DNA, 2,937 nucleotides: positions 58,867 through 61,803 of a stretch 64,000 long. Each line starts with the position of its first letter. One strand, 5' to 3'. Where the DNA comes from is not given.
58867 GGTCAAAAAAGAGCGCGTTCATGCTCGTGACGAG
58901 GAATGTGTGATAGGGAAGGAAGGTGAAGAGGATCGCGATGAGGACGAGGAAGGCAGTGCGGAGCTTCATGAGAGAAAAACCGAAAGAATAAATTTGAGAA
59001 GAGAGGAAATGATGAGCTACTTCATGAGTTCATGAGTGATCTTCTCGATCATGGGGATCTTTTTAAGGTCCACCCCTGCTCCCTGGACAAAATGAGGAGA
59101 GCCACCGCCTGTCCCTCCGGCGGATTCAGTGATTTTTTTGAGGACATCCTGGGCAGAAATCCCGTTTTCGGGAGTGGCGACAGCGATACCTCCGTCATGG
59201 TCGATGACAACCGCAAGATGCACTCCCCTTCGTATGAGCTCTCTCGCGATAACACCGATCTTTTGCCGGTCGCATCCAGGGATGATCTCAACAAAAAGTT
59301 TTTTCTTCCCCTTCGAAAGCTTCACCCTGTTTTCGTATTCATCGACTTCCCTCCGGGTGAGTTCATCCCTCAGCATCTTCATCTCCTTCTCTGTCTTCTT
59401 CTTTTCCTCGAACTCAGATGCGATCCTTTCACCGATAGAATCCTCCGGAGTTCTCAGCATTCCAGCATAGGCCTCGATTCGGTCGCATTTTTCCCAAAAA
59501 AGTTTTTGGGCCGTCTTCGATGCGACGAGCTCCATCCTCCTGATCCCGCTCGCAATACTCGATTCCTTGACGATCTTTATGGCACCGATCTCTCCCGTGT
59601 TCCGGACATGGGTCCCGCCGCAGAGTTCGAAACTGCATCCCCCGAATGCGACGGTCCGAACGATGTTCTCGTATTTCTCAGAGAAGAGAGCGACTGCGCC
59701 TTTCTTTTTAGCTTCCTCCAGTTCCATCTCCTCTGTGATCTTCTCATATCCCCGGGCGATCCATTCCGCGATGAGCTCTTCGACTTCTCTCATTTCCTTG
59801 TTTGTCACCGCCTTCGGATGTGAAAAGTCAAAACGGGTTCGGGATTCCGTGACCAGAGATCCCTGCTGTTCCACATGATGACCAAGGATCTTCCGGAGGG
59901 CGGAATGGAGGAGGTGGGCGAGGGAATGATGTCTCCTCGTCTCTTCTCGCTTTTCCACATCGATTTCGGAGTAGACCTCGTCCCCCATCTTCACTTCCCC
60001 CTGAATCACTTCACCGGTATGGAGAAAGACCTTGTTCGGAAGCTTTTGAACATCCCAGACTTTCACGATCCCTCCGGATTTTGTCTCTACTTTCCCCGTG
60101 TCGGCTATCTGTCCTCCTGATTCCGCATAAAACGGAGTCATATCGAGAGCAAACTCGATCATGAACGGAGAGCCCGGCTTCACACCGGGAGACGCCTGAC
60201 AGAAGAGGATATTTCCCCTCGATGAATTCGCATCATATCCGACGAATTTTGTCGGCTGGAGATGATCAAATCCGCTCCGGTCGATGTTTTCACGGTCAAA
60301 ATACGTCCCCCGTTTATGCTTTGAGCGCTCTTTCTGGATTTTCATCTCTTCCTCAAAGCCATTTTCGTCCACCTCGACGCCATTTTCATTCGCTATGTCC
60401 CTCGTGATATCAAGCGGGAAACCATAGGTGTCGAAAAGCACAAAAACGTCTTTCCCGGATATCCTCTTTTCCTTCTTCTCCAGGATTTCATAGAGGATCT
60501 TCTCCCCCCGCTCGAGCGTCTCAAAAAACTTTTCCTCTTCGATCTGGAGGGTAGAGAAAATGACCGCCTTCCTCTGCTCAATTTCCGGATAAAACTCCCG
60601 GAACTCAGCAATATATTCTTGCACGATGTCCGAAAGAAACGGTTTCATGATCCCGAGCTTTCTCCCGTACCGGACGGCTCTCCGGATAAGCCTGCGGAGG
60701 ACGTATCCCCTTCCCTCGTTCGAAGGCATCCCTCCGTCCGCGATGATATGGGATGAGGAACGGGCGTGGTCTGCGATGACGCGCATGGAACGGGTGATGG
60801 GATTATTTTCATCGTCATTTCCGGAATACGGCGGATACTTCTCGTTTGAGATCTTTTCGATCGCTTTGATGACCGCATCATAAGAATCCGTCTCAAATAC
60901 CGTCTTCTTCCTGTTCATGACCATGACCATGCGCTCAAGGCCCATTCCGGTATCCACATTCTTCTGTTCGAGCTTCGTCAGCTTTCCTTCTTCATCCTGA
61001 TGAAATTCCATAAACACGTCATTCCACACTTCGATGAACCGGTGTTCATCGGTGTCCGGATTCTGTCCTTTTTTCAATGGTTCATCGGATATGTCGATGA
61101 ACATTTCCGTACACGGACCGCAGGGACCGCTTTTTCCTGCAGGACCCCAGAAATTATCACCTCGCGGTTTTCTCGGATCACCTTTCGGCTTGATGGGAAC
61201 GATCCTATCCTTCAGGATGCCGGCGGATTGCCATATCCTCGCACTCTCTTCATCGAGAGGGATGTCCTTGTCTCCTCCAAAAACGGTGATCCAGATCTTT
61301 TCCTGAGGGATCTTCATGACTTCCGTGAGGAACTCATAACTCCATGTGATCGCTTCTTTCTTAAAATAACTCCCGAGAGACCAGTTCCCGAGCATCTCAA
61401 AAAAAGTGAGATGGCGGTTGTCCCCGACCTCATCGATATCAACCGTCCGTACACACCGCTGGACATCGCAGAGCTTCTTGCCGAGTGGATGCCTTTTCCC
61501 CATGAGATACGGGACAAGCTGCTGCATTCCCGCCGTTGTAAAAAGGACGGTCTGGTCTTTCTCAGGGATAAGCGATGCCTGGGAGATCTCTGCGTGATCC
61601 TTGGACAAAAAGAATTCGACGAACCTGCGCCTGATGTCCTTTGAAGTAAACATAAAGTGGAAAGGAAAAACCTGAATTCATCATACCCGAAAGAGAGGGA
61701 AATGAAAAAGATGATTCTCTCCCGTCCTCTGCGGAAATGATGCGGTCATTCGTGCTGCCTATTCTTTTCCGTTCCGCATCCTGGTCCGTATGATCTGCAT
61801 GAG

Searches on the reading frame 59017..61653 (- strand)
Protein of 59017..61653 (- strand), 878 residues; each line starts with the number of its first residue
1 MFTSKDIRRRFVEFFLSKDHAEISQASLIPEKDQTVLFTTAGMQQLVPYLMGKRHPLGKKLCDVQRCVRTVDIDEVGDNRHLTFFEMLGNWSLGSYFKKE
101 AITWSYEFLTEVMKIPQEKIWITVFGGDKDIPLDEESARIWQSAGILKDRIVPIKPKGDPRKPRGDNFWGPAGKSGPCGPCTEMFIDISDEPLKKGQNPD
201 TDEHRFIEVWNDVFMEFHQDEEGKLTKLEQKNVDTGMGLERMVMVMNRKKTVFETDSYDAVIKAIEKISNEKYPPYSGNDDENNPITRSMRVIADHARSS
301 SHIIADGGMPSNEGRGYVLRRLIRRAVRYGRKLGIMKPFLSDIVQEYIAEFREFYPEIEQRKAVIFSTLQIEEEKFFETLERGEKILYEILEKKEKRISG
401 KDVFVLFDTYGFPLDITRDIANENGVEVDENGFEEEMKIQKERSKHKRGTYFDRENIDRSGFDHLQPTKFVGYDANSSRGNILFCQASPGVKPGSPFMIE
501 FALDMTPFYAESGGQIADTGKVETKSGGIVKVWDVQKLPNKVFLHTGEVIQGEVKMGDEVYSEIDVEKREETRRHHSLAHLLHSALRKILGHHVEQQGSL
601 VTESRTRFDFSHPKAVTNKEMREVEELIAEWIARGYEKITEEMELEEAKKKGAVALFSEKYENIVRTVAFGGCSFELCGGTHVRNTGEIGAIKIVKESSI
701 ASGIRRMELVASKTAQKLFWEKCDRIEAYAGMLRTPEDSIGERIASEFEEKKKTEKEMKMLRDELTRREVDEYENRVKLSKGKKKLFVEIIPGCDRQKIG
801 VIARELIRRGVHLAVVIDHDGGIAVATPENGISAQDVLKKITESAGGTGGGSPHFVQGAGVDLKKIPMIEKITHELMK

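Call 14: search_protein_families(library=pfam, proteins=[window:59017-61653:-], max_evalue=0.001)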
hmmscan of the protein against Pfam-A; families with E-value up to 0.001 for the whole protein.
window:59017-61653:- (878 aa): 3 families
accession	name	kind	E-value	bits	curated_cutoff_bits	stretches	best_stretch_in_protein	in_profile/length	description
PF01411.24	tRNA-synt_2c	-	6.1e-169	563.5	30.3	1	6-566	1-550/552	tRNA synthetases class II (A)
PF07973.19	tRNA_SAD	-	1.4e-17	63.8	24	1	665-708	1-44/44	Threonyl and Alanyl tRNA synthetase second additional domain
PF02272.25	DHHA1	-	2.5e-06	28.3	25.9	1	784-873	2-96/102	DHHA1 domain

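Call 95: search_protein_families(library=padloc, proteins=[P0007], max_evalue=1)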
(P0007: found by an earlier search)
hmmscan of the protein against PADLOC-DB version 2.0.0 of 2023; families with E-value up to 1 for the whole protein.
P0007 (379 aa): 0 families

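Call 96: search_protein_families(library=phrogs, proteins=[P0007], max_evalue=1)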
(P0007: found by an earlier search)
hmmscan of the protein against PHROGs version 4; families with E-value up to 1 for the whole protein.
P0007 (379 aa): 0 families
